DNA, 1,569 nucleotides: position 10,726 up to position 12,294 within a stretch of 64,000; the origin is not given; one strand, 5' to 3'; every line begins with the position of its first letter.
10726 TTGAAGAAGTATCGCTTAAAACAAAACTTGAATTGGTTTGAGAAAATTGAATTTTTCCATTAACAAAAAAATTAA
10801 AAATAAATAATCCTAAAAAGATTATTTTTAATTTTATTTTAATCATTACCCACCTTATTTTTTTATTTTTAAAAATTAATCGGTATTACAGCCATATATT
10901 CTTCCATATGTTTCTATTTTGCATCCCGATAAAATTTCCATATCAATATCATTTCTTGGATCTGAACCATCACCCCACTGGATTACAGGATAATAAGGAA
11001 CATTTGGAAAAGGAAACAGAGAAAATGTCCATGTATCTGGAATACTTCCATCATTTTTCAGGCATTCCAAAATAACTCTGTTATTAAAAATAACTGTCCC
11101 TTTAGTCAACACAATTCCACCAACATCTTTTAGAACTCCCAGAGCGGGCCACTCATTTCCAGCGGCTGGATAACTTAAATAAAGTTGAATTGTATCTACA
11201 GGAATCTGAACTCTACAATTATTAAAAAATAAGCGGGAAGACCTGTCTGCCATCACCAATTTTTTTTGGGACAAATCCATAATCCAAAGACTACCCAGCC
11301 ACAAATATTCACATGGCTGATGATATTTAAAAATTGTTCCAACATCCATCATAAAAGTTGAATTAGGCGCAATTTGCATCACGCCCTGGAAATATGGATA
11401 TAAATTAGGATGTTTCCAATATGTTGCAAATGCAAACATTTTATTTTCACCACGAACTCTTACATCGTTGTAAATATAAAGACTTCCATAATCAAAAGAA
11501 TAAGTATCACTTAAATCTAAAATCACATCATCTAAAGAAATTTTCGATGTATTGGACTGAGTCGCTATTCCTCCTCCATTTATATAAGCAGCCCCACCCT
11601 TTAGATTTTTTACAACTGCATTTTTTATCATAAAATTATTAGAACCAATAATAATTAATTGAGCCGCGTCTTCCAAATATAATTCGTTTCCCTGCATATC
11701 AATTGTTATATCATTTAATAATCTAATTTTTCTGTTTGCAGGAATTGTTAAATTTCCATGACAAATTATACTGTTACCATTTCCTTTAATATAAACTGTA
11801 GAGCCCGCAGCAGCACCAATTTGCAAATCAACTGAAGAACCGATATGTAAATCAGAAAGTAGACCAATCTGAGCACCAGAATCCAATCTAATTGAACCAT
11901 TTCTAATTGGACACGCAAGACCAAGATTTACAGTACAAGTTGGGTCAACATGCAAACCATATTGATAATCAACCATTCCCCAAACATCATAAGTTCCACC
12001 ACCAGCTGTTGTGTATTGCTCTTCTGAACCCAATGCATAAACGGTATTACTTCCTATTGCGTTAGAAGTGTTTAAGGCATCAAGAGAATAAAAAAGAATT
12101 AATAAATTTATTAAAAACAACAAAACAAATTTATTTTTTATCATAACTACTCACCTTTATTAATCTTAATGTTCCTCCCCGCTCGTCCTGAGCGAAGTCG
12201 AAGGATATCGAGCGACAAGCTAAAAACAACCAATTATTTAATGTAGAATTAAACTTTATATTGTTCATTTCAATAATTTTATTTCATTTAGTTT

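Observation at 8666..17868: The three large proteins carry a six-blade tectonin/tachylectin-like beta-propeller (candidate lectin domain)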

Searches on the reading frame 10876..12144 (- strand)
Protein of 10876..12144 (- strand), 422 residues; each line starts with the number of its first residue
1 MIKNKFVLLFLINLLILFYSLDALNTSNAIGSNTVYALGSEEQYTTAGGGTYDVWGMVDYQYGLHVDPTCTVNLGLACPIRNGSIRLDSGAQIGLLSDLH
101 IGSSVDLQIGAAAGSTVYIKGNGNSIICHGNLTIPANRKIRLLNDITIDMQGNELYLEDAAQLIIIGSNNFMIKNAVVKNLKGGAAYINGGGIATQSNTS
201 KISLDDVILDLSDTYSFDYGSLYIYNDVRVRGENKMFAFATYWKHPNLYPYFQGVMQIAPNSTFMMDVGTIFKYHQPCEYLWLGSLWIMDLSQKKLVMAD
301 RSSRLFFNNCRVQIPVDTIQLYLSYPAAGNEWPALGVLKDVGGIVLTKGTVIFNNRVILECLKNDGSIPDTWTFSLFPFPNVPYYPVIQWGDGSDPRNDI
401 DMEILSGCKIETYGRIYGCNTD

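Call 3: search_protein_families(library=pfam, proteins=[window:10876-12144:-], max_evalue=1)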
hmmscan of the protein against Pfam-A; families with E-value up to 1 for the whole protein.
window:10876-12144:- (422 aa): 0 families

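Call 4: search_protein_families(library=ncbifam, proteins=[window:10876-12144:-], max_evalue=1)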
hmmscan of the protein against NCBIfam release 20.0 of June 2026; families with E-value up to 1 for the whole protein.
window:10876-12144:- (422 aa): 0 families

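Call 39: find_homologous_proteins(query=A5, max_evalue=0.001)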
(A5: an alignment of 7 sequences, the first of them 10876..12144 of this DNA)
Query A5 (7 sequences) (422 aa, profile of the alignment): 10 proteins with E <= 0.001 among 8000 candidates.
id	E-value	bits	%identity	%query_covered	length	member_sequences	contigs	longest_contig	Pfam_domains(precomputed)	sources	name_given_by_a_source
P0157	3.7e-137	475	100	100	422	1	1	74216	-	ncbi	ncbi:MAG: hypothetical protein ABIA74_02985 [bacterium]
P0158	1.2e-118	414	75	98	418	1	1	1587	-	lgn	-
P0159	9.8e-115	401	34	84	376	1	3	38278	-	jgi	-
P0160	3.1e-110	387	71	95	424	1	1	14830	-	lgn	-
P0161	1.7e-109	384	71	99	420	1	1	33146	-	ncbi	-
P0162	1.2e-96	342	48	100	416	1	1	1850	-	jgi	-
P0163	3.3e-89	318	48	100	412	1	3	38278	-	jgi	-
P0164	7.9e-87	310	34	12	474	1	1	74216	-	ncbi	ncbi:MAG: hypothetical protein ABIA74_02975 [bacterium]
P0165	1.8e-77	279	39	100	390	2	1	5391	-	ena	-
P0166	2.5e-64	236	27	12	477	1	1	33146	-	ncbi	-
